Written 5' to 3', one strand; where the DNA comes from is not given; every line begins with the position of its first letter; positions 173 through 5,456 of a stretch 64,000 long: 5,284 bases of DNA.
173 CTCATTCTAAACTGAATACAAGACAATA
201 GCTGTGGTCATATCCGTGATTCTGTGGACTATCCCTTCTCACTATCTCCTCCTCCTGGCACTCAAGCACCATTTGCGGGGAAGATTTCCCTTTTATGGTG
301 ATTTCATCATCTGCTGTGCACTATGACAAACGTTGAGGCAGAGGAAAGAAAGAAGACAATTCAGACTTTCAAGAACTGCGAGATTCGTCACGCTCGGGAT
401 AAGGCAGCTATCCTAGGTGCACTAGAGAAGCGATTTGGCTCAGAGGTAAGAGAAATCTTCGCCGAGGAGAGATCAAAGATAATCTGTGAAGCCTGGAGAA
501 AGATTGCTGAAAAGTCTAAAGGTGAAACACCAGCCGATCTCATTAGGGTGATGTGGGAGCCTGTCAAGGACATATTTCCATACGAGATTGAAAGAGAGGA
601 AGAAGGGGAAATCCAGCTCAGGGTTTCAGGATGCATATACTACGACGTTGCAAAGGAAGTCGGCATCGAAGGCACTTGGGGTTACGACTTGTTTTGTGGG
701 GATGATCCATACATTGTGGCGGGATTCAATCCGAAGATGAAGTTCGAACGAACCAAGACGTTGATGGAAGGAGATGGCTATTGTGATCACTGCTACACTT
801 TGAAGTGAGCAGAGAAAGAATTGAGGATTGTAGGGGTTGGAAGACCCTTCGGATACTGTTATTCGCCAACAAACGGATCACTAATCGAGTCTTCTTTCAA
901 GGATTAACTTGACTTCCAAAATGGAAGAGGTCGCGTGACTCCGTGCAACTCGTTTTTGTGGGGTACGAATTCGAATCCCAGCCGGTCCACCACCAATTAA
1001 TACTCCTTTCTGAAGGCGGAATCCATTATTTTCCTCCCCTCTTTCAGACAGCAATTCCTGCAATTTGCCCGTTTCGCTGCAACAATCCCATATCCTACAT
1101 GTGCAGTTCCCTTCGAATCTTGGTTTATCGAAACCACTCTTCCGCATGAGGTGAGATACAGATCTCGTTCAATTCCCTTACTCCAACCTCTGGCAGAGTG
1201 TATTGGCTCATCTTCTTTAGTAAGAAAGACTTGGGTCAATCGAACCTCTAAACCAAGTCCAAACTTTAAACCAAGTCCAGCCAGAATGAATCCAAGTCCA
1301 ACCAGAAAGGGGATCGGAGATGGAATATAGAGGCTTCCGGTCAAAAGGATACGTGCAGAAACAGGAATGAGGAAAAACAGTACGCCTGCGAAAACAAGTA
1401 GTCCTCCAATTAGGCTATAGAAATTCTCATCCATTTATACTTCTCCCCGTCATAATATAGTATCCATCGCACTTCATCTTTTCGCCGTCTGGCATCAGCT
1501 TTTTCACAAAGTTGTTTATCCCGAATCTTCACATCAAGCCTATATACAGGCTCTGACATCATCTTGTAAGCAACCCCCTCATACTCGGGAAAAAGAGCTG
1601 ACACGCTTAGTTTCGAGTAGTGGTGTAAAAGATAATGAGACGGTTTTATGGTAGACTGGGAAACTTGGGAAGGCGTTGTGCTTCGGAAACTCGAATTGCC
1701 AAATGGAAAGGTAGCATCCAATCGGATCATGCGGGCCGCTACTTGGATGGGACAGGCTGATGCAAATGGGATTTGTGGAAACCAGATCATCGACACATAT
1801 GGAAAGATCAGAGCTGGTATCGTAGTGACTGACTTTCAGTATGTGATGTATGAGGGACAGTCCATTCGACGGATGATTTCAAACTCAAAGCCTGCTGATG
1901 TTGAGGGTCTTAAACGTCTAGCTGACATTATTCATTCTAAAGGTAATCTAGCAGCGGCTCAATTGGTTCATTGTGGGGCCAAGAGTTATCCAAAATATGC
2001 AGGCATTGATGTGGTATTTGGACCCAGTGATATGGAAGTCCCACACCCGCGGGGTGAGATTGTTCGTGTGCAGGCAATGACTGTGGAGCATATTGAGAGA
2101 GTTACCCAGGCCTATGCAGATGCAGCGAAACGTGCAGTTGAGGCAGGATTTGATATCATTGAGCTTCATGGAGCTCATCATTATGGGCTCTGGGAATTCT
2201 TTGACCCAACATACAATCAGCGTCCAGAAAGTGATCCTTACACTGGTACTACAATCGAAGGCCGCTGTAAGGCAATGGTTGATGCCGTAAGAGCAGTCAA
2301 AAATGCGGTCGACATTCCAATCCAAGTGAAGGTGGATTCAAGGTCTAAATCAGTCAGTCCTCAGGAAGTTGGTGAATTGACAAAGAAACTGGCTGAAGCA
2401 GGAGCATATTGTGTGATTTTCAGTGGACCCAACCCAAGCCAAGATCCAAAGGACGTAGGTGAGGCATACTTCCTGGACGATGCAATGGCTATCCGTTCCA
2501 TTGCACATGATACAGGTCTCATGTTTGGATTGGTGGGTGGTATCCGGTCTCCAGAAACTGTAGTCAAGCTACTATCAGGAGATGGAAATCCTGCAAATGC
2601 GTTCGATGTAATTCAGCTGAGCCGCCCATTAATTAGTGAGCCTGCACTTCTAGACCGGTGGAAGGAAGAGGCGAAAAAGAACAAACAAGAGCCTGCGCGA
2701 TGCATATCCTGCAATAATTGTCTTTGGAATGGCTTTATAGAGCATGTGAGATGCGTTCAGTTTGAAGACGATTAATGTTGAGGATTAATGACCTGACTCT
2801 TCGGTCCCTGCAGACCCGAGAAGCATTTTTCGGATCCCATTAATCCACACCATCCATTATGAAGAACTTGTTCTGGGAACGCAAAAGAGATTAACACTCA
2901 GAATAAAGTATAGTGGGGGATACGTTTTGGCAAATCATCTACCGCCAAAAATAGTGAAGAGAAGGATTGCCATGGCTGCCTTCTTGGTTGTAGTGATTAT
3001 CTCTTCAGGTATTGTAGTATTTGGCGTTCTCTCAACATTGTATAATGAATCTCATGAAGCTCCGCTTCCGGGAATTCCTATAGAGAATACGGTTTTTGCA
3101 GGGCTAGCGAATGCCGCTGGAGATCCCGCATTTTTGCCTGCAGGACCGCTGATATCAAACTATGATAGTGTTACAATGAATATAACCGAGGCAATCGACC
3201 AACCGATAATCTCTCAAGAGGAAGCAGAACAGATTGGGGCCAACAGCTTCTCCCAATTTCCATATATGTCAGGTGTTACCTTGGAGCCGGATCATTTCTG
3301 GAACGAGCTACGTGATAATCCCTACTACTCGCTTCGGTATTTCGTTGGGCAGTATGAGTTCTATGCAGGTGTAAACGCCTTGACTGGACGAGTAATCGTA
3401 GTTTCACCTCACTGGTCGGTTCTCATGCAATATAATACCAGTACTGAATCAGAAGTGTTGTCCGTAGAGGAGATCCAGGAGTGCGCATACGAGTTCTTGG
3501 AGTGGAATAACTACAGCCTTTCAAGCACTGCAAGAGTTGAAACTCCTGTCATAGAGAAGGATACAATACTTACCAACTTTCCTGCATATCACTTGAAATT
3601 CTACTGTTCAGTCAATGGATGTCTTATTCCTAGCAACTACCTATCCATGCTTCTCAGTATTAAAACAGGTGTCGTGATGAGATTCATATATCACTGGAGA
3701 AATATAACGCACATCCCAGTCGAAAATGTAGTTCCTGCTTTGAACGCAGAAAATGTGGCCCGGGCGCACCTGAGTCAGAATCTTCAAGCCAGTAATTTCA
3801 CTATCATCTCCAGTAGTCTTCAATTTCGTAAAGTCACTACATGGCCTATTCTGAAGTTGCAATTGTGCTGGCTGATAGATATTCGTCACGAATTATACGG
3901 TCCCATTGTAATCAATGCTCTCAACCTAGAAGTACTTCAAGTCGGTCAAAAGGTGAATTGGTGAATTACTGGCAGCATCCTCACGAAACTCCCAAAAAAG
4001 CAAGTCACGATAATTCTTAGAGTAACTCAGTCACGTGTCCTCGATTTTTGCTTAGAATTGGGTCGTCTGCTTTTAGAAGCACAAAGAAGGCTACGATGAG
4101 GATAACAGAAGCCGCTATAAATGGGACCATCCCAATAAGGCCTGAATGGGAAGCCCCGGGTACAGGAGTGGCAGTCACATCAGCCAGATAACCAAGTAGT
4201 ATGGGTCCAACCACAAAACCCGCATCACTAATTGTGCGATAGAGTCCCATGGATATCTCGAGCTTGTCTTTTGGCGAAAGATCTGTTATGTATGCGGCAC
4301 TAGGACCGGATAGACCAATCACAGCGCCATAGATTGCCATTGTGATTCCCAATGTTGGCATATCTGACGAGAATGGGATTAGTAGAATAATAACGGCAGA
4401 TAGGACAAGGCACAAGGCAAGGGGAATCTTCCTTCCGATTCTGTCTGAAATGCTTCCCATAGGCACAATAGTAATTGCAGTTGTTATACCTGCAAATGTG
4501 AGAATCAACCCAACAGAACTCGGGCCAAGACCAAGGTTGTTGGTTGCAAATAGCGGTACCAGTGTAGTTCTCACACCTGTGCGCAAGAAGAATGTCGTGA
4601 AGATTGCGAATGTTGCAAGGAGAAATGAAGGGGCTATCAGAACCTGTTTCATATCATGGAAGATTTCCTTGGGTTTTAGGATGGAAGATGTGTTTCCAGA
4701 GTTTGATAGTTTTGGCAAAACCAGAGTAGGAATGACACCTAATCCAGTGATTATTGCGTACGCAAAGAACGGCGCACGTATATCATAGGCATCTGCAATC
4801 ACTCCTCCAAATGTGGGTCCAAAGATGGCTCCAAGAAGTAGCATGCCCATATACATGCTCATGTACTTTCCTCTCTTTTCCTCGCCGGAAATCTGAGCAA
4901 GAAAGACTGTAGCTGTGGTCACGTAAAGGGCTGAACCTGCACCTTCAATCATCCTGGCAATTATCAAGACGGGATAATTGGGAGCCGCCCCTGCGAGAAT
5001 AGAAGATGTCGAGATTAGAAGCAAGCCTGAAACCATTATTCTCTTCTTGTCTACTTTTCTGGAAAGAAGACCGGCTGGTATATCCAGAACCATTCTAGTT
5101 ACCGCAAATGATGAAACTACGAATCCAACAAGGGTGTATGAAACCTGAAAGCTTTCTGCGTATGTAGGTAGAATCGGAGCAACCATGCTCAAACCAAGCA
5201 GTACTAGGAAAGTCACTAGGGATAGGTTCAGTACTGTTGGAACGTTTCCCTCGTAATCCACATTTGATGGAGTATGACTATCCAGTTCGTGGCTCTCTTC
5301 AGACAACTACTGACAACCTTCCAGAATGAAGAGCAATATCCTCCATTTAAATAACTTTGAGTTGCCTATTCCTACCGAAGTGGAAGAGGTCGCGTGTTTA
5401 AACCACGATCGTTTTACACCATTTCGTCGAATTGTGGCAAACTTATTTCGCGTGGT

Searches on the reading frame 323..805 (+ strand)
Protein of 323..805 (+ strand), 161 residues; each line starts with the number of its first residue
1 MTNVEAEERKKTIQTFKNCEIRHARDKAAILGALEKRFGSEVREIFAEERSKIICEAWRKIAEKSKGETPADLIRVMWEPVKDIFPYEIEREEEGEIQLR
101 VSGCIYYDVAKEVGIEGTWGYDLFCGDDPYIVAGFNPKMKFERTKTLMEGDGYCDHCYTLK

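Call 45: search_protein_families(library=pfam, proteins=[window:323-805:+], max_evalue=0.001)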
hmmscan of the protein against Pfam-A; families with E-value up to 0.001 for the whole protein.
window:323-805:+ (161 aa): 1 family
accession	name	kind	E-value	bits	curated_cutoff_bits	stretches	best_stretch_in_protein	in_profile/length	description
PF14196.11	ATC_hydrolase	-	4.7e-17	63.6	28.1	1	28-158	10-145/145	L-2-amino-thiazoline-4-carboxylic acid hydrolase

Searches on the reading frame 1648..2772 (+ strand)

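Call 45: search_protein_families(library=pfam, proteins=[window:1648-2772:+], max_evalue=0.001)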
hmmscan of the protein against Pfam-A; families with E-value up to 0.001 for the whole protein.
window:1648-2772:+ (375 aa): 1 family
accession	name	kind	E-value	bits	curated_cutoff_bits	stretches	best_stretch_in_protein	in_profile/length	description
PF00724.26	Oxidored_FMN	-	1.5e-31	110.3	27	1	24-343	14-340/342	NADH:flavin oxidoreductase / NADH oxidase family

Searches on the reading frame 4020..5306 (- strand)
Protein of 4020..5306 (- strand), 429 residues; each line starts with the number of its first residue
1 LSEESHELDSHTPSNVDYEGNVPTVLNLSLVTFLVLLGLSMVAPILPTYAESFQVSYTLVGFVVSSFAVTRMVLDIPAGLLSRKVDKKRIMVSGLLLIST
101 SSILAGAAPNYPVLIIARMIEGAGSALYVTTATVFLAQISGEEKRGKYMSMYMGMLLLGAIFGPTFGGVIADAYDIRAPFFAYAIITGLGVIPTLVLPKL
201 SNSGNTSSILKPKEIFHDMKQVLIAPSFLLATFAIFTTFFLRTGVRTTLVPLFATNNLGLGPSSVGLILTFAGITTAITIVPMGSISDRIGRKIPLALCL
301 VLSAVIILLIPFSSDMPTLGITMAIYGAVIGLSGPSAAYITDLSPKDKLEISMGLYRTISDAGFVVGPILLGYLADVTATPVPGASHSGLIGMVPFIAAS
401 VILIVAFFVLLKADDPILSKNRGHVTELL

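Call 45: search_protein_families(library=pfam, proteins=[window:4020-5306:-], max_evalue=0.001)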
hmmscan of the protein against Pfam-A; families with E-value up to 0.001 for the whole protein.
window:4020-5306:- (429 aa): 5 families
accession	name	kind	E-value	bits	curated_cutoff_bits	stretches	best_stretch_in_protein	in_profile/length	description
PF07690.21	MFS_1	-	3.3e-59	201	33.4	2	28-240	1-218/347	Major Facilitator Superfamily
PF00083.30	Sugar_tr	-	1.4e-15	57.6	22.3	1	56-198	44-192/452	Sugar (and other) transporter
PF12832.13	MFS_1_like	-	8.2e-11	42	25.2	1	23-180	212-371/373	MFS_1 like family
PF05977.19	MFS_3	-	9.1e-08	31.4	27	1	55-393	42-383/524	Transmembrane secretion effector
PF03137.26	OATP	-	0.00011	21.1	25.8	1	112-174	134-196/545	Organic Anion Transporter Polypeptide (OATP) family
